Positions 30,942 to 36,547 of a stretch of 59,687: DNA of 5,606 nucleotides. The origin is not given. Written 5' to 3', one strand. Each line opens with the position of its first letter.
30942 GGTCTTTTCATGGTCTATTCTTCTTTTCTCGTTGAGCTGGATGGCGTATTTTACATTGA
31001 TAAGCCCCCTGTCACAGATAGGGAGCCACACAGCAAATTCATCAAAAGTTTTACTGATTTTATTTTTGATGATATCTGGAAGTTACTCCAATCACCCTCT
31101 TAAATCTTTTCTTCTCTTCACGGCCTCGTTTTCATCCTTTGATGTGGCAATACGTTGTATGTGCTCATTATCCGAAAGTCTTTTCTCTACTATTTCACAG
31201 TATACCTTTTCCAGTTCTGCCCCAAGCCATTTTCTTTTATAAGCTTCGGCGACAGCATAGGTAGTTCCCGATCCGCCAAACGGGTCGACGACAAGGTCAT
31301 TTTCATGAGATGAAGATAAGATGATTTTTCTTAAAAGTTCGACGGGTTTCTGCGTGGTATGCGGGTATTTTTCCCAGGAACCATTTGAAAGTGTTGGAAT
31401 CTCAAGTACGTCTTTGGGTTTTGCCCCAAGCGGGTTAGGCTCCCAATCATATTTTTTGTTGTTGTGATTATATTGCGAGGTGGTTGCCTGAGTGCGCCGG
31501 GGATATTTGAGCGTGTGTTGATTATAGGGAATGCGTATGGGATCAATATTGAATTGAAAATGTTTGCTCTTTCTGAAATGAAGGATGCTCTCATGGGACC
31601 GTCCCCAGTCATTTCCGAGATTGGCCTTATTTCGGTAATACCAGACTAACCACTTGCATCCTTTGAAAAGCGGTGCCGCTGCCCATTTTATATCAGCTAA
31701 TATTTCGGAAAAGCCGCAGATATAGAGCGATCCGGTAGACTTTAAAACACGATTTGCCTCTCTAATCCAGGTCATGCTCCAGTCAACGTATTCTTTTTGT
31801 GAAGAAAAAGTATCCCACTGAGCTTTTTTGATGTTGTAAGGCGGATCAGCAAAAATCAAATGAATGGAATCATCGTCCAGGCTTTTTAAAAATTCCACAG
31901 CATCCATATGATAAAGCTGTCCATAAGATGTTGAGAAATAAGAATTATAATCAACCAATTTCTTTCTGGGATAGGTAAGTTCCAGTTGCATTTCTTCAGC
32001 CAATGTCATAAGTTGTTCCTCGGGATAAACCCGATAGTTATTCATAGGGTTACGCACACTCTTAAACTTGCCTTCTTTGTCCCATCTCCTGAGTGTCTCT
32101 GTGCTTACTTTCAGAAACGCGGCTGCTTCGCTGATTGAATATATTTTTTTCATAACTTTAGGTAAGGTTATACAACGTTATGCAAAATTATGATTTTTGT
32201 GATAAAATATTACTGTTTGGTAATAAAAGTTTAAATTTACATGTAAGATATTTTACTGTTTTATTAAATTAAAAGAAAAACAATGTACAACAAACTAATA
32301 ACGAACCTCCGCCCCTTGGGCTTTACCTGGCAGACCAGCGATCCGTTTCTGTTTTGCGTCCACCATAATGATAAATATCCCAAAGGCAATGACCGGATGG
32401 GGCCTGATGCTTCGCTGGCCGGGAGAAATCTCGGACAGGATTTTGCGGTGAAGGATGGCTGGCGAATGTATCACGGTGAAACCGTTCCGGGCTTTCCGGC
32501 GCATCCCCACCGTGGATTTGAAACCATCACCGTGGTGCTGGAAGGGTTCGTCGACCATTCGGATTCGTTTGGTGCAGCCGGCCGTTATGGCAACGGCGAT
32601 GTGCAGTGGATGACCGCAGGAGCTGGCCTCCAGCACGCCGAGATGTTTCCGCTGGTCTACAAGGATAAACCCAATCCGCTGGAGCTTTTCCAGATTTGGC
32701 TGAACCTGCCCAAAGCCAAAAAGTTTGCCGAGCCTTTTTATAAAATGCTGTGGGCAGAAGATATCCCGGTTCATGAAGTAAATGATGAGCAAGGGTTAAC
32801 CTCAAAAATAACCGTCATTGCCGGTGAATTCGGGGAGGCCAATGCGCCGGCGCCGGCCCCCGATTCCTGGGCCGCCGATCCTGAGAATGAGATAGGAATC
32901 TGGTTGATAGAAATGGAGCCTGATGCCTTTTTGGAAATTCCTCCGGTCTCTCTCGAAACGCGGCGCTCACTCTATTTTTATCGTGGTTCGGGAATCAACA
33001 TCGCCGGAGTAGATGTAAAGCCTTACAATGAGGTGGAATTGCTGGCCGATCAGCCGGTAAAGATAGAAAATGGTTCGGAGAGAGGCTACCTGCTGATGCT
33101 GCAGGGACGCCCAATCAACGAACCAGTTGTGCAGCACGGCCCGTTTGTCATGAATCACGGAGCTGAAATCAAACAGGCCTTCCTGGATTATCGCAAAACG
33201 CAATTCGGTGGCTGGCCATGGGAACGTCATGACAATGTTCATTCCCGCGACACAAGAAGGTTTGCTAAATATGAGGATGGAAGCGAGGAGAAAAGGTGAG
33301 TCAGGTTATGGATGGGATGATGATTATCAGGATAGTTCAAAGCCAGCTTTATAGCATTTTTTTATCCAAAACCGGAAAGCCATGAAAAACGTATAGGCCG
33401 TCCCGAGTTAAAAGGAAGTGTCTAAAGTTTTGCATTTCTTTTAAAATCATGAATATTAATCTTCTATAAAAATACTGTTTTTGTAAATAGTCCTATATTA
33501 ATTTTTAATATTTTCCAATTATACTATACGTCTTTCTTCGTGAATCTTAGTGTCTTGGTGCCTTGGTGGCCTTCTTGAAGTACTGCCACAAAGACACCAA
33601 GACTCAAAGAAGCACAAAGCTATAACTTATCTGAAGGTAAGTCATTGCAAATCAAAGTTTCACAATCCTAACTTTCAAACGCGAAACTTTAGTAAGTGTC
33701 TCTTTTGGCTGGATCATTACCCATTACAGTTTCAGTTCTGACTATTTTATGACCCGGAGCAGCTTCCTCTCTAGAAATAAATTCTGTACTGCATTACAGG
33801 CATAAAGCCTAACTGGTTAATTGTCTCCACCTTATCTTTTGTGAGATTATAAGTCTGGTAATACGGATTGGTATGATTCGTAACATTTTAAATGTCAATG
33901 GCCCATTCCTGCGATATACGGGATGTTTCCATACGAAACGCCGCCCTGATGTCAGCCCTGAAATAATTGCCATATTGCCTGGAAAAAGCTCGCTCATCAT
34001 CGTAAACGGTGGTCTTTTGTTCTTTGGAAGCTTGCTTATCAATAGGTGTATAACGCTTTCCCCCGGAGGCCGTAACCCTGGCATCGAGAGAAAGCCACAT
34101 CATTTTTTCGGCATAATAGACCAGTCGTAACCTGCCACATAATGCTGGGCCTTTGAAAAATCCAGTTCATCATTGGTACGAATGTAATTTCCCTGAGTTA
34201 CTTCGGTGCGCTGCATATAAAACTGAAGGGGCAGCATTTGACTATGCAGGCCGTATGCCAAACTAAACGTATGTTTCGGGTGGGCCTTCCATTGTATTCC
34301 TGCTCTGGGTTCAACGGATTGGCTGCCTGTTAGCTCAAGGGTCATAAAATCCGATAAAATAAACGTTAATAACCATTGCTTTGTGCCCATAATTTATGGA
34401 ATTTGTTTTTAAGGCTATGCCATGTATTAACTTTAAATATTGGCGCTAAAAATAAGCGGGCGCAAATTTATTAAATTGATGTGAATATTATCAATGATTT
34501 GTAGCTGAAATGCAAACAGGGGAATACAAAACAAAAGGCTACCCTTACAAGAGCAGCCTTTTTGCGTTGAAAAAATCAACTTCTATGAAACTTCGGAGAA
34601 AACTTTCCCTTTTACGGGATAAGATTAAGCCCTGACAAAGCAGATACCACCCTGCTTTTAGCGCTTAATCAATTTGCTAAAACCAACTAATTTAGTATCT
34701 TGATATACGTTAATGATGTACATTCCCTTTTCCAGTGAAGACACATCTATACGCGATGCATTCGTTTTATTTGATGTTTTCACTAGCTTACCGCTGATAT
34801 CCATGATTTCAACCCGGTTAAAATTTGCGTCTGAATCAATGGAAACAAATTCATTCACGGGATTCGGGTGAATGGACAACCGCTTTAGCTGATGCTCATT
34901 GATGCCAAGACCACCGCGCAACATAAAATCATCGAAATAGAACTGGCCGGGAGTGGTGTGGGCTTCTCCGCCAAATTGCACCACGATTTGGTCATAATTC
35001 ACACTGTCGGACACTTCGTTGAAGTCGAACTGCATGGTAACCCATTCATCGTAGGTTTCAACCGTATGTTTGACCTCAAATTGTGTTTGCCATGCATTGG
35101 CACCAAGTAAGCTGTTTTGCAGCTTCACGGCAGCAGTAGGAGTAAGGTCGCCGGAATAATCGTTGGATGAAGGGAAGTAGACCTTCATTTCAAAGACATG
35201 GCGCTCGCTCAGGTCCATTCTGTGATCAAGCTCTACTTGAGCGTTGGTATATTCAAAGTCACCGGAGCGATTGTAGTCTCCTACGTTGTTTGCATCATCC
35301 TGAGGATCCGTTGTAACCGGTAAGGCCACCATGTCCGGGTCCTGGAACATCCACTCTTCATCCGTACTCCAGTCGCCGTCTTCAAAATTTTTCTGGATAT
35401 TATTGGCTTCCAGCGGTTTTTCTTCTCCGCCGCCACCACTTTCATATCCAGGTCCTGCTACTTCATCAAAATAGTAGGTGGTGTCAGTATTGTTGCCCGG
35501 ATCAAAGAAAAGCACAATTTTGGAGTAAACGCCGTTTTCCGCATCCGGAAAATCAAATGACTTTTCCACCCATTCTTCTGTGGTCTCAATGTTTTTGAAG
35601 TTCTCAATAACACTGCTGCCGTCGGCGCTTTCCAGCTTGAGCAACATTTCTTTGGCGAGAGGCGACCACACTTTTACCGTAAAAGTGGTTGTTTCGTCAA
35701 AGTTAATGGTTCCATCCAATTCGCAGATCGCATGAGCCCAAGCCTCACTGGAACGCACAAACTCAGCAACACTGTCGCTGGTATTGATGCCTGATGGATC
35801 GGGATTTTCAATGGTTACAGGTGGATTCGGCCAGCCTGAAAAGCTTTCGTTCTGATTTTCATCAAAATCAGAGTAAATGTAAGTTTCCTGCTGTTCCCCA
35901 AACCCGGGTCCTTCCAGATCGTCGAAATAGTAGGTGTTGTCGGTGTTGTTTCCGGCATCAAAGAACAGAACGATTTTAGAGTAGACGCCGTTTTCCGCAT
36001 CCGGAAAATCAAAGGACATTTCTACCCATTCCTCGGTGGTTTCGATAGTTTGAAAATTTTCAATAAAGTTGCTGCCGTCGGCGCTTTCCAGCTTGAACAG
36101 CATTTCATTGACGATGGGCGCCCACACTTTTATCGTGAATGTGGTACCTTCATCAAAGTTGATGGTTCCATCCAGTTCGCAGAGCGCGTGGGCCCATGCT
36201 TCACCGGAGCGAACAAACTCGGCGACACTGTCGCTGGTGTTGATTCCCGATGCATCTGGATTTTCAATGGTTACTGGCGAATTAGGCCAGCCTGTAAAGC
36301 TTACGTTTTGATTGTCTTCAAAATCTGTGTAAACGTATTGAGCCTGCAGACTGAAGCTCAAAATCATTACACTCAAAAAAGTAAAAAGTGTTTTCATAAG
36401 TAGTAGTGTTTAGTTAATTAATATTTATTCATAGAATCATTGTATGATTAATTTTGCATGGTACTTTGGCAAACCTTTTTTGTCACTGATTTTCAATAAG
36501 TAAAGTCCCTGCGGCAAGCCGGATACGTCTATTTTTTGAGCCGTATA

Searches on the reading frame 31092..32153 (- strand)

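Call 55: search_protein_families(library=pfam, proteins=[window:31092-32153:-], max_evalue=0.00001)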
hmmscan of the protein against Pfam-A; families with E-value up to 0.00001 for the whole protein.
window:31092-32153:- (353 aa): 4 families
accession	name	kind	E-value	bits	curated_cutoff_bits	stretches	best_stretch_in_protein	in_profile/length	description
PF01555.25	N6_N4_Mtase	-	1.6e-50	172.6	26.7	1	97-324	1-221/221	DNA methylase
PF00376.29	MerR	-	1.2e-10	41.4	28.2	1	6-43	1-38/38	MerR family regulatory protein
PF13411.12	MerR_1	-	2.5e-08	34.4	21.6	1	5-51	1-46/69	MerR HTH family regulatory protein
PF12728.13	HTH_17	-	6.1e-07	30.1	27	1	5-54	2-49/51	Helix-turn-helix domain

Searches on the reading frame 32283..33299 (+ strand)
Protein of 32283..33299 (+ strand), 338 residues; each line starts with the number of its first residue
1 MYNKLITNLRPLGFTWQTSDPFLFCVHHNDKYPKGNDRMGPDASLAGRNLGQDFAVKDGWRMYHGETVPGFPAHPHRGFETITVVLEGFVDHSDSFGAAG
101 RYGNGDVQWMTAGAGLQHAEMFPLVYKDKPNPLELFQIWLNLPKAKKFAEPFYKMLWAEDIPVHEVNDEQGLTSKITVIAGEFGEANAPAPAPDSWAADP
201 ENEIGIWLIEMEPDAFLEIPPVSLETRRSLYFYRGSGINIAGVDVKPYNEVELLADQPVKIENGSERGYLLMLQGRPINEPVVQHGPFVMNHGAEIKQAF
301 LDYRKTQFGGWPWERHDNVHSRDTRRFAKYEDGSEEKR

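Call 55: search_protein_families(library=pfam, proteins=[window:32283-33299:+], max_evalue=0.00001)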
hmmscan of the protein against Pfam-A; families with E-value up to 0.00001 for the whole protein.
window:32283-33299:+ (338 aa): 2 families
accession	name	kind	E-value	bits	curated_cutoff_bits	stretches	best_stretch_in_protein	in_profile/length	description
PF02678.22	Pirin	-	3.6e-24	85.3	26.1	1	63-140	32-108/108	Pirin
PF05726.19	Pirin_C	-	2.5e-17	63.6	27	1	209-309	4-103/103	Pirin C-terminal cupin domain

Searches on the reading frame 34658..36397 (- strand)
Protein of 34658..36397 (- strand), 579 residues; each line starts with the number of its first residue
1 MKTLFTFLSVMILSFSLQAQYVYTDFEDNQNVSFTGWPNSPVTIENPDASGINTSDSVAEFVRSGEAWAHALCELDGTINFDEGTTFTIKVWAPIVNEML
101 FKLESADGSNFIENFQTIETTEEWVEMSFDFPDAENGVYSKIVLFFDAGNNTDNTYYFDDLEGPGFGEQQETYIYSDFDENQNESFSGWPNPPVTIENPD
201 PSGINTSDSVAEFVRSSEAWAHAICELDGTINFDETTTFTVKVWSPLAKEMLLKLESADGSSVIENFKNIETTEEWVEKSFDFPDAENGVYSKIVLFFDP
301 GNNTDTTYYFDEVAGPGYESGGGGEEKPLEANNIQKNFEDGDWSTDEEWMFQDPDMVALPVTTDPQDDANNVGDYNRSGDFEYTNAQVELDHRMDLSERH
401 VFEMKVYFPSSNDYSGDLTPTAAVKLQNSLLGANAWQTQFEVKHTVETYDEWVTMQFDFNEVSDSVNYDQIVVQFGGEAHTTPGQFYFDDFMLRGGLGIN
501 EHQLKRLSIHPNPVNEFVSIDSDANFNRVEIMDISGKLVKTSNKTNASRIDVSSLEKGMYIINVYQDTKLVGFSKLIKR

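Call 55: search_protein_families(library=pfam, proteins=[window:34658-36397:-], max_evalue=0.00001)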
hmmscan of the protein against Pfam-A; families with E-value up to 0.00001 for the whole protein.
window:34658-36397:- (579 aa): 2 families
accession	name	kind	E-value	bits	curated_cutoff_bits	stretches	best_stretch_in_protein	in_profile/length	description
PF18962.6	Por_Secre_tail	-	3.1e-15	56.7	27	1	509-576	1-73/75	Secretion system C-terminal sorting domain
PF02018.23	CBM_4_9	-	4.7e-10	40.4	25.9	0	21-131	4-116/136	Carbohydrate binding domain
